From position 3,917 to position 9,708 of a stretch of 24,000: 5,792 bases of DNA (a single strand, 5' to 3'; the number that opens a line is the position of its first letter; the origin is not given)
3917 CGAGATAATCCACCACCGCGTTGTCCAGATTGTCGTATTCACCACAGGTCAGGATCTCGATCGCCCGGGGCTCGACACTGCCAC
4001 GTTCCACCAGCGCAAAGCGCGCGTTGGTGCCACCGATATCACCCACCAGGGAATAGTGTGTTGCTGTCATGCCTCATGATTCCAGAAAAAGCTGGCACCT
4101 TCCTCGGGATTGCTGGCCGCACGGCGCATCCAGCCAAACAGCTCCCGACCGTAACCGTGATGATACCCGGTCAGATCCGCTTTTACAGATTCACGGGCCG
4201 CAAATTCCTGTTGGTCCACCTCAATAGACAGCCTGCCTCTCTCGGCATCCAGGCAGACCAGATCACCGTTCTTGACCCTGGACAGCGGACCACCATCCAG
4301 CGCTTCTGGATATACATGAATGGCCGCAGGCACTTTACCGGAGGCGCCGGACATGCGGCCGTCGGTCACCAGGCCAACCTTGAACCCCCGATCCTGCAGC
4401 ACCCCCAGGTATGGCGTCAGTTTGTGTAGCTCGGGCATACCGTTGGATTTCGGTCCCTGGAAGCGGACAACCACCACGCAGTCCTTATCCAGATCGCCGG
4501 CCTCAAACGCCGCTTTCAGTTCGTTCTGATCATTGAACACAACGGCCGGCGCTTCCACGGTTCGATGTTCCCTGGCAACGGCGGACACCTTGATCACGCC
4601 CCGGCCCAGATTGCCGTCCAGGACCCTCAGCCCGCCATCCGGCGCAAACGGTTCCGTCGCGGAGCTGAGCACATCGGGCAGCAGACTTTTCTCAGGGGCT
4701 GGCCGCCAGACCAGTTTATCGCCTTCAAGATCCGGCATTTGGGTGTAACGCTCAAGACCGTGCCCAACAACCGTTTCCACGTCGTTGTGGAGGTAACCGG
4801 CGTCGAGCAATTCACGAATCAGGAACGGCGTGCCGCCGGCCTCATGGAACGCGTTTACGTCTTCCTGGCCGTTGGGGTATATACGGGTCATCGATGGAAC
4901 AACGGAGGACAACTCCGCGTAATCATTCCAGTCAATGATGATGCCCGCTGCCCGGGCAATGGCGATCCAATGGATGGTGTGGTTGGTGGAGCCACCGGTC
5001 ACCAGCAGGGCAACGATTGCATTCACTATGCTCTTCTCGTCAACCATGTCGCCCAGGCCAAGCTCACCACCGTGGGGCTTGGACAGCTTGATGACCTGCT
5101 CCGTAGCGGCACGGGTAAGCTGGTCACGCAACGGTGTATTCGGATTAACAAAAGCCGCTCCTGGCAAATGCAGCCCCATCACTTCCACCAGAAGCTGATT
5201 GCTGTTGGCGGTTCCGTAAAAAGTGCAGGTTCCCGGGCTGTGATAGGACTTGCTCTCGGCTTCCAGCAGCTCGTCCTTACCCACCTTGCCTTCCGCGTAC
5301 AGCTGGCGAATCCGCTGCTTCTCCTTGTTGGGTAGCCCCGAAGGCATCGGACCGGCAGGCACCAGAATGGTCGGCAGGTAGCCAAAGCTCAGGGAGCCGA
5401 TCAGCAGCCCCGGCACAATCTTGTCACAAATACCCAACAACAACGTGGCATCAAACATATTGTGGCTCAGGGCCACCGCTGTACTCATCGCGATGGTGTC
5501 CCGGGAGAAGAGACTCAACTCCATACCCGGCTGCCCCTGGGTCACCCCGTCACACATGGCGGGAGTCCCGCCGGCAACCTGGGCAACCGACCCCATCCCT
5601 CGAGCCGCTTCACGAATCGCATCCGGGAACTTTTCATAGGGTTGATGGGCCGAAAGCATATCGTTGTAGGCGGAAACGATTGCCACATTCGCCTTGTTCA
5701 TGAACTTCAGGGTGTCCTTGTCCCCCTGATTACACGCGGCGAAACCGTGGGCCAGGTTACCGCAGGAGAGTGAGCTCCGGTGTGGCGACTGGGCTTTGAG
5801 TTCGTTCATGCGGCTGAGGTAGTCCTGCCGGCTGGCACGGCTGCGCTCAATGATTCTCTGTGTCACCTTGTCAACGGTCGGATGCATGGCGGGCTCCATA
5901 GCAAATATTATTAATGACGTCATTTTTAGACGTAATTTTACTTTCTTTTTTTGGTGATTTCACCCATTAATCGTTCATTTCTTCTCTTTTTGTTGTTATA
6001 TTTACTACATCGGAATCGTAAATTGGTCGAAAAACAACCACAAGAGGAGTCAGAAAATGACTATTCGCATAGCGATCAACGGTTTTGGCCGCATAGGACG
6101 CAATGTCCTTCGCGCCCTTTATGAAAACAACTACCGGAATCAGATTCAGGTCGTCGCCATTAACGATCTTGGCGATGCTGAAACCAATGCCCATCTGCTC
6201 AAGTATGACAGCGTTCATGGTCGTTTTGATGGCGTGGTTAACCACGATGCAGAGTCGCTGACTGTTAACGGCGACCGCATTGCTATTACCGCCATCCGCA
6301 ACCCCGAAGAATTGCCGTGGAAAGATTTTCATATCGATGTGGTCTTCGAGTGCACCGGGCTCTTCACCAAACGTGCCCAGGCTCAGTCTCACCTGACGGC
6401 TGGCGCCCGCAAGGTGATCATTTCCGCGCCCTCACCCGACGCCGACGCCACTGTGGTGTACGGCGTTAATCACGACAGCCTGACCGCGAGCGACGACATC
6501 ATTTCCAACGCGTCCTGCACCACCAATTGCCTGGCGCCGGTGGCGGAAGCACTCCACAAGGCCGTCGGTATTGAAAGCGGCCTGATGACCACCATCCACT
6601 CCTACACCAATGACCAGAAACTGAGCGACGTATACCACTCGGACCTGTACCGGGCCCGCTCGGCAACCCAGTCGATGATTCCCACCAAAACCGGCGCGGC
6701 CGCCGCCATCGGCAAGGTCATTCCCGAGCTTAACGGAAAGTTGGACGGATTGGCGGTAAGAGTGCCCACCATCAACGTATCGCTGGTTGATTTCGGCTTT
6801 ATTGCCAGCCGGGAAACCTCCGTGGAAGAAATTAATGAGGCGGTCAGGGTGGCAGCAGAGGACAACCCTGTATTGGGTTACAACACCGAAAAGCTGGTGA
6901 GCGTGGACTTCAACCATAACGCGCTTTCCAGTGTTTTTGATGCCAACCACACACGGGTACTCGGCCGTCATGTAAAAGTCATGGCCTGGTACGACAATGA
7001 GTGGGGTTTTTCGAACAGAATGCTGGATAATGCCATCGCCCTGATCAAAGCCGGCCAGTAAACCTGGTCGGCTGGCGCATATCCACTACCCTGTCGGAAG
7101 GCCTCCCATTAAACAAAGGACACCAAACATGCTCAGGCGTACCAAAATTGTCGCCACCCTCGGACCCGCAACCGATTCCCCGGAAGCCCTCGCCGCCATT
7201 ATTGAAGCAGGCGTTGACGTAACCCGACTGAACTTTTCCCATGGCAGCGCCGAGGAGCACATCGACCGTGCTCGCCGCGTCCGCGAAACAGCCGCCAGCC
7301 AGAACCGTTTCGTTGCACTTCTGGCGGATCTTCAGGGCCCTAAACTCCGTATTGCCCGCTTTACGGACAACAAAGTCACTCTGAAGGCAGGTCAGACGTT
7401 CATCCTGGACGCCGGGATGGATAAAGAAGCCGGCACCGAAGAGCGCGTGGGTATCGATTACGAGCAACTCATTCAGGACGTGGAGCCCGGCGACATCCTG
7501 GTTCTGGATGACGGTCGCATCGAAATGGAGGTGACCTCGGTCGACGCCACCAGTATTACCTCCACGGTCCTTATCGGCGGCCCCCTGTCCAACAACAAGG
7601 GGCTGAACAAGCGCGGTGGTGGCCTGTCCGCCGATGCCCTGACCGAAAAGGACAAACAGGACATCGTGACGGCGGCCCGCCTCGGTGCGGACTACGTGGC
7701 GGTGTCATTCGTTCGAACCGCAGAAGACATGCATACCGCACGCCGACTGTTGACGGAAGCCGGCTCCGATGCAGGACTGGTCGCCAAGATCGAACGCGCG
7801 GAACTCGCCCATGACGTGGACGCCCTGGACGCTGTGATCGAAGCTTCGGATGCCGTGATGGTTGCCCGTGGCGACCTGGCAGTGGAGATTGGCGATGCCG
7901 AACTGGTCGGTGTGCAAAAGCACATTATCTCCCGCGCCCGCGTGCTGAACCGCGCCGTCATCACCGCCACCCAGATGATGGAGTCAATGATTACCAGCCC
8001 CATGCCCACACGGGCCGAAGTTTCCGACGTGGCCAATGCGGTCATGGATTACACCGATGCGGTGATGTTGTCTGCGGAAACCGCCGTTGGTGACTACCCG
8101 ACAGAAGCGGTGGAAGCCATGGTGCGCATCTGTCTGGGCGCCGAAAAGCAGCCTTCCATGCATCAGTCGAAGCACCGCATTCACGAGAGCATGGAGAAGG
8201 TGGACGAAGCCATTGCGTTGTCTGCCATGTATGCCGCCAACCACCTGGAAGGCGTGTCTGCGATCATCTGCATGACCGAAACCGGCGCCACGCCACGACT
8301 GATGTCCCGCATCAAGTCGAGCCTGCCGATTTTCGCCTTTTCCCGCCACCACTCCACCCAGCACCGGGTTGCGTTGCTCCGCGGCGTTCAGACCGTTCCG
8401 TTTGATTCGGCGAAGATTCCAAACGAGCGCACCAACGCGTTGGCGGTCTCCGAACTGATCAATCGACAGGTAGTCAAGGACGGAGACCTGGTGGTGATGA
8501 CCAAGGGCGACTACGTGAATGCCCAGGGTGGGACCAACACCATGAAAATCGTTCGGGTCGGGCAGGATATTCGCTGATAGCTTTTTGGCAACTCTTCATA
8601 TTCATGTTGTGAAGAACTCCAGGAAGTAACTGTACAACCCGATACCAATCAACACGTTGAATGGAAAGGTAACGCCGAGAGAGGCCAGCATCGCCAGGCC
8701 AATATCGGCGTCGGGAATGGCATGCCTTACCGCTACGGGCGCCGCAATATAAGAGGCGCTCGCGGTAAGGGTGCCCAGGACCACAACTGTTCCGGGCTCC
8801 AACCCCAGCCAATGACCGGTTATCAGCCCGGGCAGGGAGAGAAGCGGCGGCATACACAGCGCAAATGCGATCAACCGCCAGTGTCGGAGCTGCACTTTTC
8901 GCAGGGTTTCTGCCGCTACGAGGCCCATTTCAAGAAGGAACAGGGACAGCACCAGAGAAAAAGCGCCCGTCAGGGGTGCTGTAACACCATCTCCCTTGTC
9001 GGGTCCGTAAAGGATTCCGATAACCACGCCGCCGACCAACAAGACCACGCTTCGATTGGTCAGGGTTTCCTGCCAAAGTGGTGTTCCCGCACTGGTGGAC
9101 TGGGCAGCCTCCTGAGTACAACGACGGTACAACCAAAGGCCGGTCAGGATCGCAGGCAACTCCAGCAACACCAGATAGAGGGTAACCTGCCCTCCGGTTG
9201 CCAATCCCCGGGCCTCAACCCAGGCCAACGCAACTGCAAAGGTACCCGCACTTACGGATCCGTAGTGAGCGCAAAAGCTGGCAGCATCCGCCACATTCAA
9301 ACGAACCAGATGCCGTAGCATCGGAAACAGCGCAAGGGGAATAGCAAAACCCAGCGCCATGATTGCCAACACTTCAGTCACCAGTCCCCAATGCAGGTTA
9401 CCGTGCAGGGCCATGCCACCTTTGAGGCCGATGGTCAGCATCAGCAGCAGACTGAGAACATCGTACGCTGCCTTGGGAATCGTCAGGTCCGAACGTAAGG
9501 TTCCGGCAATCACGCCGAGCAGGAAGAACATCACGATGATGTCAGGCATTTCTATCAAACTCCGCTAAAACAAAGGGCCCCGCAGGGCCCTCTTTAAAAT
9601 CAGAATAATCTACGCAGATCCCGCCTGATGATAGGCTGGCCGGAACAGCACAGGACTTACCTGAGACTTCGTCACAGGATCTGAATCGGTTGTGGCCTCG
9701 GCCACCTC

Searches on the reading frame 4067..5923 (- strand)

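Call 73: search_protein_families(library=pfam, proteins=[window:4067-5923:-], max_evalue=0.00001)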
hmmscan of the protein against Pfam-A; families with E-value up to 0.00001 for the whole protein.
window:4067-5923:- (618 aa): 2 families
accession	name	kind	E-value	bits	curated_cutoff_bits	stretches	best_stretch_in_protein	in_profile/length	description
PF00920.27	ILVD_EDD_N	-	9e-98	327.8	27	1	77-391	1-314/316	Dihydroxy-acid/6-phosphogluconate dehydratase N-terminal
PF24877.1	ILV_EDD_C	-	2.6e-53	180.7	27.7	1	417-610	1-191/191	Dihydroxy-acid/6-phosphogluconate dehydratase C-terminal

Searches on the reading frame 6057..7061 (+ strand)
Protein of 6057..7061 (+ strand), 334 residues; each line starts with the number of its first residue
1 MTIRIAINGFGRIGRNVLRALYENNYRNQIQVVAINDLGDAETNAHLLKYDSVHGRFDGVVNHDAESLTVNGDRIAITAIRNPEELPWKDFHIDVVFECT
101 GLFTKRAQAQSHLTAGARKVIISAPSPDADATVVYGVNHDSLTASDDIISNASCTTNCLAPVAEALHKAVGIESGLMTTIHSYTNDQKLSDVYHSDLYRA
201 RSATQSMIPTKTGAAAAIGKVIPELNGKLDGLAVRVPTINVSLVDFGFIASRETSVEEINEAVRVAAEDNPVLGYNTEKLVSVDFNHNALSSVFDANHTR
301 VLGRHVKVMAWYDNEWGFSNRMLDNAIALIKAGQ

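Call 73: search_protein_families(library=pfam, proteins=[window:6057-7061:+], max_evalue=0.00001)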
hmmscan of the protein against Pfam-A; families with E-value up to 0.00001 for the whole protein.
window:6057-7061:+ (334 aa): 2 families
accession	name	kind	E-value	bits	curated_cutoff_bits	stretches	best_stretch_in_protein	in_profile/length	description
PF02800.25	Gp_dh_C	-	2.9e-57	193.1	24.4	1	159-312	1-158/158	Glyceraldehyde 3-phosphate dehydrogenase, C-terminal domain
PF00044.30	Gp_dh_N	-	2.5e-40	137.3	31.7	1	3-105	1-100/101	Glyceraldehyde 3-phosphate dehydrogenase, NAD binding domain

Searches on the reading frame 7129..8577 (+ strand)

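Call 73: search_protein_families(library=pfam, proteins=[window:7129-8577:+], max_evalue=0.00001)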
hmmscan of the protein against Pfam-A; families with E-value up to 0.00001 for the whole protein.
window:7129-8577:+ (482 aa): 2 families
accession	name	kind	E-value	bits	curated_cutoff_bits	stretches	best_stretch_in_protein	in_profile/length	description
PF00224.27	PK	-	4.8e-113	378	30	1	3-328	2-328/328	Pyruvate kinase, barrel domain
PF02887.21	PK_C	-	1e-30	106.6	28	1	360-475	1-114/114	Pyruvate kinase, alpha/beta domain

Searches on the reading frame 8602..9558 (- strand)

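Call 73: search_protein_families(library=pfam, proteins=[window:8602-9558:-], max_evalue=0.00001)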
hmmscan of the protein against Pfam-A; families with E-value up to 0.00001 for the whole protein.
window:8602-9558:- (318 aa): 1 family
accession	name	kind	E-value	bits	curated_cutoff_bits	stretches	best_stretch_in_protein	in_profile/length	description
PF05982.17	Sbt_1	-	4.2e-108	361.7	27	1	8-312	2-306/308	Na+-dependent bicarbonate transporter superfamily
